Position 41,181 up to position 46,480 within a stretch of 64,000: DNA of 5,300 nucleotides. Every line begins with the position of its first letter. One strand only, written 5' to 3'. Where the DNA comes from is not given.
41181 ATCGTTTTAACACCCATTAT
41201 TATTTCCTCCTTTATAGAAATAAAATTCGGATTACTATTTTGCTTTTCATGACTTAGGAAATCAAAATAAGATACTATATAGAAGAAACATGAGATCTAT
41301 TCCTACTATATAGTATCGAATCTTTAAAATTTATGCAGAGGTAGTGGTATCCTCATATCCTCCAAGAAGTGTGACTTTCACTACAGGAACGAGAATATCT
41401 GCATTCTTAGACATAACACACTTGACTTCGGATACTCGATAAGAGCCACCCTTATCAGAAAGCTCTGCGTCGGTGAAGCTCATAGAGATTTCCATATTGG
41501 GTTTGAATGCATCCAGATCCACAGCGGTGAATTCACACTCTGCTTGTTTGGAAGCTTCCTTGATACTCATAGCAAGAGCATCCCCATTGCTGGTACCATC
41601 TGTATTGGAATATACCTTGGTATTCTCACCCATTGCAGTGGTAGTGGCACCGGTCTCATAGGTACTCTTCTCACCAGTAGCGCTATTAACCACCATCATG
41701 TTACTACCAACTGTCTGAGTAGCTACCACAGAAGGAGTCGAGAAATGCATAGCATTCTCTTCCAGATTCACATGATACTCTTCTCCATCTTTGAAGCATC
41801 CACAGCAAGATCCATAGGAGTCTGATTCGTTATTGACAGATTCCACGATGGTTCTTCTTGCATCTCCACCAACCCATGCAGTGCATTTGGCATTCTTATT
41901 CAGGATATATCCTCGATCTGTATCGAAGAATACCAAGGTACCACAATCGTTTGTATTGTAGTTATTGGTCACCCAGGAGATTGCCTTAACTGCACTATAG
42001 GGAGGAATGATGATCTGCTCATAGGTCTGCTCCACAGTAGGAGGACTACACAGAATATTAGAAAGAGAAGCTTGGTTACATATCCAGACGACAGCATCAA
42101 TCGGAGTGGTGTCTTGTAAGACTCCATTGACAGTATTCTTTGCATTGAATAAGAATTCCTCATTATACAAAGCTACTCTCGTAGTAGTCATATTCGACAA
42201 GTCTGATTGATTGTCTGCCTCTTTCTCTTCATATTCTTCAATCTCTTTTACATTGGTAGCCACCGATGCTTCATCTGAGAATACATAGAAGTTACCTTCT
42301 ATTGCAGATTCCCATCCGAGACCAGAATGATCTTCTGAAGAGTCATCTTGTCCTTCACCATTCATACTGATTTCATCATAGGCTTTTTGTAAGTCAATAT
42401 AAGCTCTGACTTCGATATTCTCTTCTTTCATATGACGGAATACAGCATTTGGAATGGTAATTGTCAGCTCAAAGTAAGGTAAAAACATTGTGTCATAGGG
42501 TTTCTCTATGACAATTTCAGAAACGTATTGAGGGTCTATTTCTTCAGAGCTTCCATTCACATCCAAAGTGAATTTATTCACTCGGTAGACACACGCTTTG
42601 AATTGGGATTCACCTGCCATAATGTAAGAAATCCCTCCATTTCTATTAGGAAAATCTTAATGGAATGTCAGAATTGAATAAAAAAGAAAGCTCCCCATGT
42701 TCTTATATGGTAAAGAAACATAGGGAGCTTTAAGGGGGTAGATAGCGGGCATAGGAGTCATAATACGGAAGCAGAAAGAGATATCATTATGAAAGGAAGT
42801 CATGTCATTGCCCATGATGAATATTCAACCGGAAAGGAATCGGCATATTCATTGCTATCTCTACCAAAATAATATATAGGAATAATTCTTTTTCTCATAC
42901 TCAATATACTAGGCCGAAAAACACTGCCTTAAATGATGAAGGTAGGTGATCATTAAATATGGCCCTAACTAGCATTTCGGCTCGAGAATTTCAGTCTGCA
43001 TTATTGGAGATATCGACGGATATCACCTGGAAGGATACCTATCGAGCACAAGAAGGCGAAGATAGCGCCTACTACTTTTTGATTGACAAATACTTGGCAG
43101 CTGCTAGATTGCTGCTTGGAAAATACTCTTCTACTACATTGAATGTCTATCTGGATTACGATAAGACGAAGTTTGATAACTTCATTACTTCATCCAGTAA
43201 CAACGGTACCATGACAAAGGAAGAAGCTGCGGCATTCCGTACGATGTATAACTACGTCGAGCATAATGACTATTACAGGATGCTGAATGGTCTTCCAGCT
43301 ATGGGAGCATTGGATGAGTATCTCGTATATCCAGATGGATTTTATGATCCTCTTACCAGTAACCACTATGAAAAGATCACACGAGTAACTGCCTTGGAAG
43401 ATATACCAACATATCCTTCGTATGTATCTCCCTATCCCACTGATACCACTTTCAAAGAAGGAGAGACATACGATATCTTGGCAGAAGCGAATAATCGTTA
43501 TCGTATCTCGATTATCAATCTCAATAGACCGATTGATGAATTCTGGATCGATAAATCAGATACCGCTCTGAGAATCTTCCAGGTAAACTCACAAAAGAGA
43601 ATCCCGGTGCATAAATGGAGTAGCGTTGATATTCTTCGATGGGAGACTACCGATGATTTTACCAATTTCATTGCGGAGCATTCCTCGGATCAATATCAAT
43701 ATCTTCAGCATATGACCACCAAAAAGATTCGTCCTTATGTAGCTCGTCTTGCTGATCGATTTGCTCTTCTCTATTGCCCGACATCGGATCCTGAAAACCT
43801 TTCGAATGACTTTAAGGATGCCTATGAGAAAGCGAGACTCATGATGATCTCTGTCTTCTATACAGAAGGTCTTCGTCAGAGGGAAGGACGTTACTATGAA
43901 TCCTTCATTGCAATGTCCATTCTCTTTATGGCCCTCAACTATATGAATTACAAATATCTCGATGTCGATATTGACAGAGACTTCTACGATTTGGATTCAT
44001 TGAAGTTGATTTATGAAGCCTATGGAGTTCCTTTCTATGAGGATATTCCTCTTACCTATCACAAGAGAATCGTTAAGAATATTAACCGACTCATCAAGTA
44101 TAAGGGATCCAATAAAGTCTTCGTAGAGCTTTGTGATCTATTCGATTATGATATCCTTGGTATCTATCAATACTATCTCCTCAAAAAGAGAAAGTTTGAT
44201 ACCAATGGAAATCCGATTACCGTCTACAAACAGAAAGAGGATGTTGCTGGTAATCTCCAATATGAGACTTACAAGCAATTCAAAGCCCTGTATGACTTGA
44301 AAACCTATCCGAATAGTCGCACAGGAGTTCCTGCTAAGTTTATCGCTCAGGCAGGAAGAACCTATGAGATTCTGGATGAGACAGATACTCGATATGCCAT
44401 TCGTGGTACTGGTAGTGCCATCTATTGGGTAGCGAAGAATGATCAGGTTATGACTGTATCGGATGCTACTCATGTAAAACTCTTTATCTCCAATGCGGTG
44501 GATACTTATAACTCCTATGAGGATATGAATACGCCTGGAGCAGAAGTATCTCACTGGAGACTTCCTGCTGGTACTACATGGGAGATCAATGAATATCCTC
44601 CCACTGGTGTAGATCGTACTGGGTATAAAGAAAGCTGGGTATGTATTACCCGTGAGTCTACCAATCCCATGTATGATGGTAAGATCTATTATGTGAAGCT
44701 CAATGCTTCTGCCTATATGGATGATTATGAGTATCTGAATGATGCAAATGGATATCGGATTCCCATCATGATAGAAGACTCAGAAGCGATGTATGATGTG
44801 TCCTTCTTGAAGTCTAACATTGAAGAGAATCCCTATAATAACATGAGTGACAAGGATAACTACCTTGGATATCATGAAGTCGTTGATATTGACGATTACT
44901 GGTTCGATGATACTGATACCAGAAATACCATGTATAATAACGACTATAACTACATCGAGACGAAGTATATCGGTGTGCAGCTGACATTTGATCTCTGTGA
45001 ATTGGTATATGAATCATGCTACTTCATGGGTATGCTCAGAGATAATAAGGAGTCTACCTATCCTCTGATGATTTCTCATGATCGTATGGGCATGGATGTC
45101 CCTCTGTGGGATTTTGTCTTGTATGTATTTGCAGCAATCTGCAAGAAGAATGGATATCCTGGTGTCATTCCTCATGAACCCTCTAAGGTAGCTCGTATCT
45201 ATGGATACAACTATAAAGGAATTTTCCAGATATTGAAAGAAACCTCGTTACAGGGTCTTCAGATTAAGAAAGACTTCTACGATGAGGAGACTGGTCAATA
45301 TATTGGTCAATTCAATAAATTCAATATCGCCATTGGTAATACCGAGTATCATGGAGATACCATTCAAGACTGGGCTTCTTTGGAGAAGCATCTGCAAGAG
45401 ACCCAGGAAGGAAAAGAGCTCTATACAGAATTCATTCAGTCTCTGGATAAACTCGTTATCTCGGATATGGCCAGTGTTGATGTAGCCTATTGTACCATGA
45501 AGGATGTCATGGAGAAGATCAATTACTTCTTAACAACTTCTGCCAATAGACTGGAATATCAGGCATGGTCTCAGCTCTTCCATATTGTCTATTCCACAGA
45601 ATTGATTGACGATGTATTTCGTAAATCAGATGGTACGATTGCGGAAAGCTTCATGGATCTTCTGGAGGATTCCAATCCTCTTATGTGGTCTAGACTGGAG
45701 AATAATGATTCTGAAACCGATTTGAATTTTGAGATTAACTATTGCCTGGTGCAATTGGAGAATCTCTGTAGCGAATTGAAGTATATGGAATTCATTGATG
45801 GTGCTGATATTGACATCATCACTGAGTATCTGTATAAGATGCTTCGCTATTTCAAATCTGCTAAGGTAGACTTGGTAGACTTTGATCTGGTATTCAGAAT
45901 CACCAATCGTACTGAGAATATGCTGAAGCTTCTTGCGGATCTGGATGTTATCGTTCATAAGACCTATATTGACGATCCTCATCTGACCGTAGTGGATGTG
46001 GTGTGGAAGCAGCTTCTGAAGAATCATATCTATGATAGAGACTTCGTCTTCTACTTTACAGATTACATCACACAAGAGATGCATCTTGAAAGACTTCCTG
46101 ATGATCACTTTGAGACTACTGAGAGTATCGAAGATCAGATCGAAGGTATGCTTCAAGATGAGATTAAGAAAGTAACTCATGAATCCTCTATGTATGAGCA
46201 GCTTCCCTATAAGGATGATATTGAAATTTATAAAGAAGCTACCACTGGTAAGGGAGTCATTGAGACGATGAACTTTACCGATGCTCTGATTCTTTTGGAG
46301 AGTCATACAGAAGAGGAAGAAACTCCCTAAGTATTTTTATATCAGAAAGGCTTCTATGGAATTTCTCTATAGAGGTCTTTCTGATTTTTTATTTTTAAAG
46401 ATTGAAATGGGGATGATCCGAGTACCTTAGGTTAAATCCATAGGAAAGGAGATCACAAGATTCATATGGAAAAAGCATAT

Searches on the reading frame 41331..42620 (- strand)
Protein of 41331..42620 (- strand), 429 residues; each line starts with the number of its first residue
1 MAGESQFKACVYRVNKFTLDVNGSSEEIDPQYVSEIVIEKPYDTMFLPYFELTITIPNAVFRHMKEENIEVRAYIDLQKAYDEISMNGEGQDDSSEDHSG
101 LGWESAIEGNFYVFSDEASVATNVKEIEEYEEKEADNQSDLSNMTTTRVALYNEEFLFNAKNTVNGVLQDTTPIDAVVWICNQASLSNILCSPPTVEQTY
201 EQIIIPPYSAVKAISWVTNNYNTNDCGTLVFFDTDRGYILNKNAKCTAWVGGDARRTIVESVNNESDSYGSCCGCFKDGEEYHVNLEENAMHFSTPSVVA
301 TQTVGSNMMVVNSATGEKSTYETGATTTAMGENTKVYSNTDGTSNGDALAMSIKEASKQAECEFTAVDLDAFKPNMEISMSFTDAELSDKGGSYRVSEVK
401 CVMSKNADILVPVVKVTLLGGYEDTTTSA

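Call 104: search_protein_families(library=pfam, proteins=[window:41331-42620:-], max_evalue=0.0001)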
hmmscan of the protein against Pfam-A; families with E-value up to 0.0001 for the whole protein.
window:41331-42620:- (429 aa): 0 families

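Call 105: search_protein_families(library=phrogs, proteins=[window:41331-42620:-], max_evalue=0.00001)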
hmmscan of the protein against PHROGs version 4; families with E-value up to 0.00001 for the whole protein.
window:41331-42620:- (429 aa): 1 family
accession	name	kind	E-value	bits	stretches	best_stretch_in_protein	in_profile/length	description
phrog_20569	-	unknown function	3.3e-23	82.7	1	30-398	189-540/813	-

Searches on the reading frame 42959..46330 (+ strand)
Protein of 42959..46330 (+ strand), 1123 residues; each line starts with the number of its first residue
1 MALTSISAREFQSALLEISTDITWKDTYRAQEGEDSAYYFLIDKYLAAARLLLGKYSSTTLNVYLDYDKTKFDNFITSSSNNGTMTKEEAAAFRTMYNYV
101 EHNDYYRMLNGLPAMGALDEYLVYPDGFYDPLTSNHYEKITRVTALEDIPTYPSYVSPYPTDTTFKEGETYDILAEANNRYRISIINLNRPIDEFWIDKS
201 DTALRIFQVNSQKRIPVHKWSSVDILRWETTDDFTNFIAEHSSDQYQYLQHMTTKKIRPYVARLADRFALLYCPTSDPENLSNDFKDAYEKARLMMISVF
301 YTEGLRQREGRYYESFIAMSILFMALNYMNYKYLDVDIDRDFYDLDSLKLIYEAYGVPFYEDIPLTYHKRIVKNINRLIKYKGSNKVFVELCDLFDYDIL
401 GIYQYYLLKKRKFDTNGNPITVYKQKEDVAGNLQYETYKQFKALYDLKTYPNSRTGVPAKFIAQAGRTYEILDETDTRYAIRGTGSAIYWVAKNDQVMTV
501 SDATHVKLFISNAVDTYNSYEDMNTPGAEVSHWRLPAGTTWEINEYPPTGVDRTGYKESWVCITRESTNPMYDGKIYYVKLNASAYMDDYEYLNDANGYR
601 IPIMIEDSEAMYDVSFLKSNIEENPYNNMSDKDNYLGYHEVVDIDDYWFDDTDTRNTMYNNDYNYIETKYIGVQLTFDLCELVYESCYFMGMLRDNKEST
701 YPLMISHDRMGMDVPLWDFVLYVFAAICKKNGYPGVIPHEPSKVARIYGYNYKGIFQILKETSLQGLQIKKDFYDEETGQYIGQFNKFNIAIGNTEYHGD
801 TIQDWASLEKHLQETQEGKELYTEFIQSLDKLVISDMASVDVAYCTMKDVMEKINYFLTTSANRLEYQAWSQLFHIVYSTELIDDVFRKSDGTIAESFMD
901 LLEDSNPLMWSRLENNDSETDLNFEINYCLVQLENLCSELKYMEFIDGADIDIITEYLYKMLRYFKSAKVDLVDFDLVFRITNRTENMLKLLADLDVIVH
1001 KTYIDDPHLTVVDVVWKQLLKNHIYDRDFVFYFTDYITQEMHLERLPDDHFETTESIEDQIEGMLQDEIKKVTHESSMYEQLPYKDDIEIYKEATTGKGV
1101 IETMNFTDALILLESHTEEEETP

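Call 104: search_protein_families(library=pfam, proteins=[window:42959-46330:+], max_evalue=0.0001)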
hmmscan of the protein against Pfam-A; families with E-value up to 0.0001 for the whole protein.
window:42959-46330:+ (1123 aa): 0 families

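Call 105: search_protein_families(library=phrogs, proteins=[window:42959-46330:+], max_evalue=0.00001)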
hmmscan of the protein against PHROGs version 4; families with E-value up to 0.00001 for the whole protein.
window:42959-46330:+ (1123 aa): 1 family
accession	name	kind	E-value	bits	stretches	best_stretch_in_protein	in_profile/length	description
phrog_20751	-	head and packaging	4e-30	105.8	2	247-416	77-245/739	virion structural protein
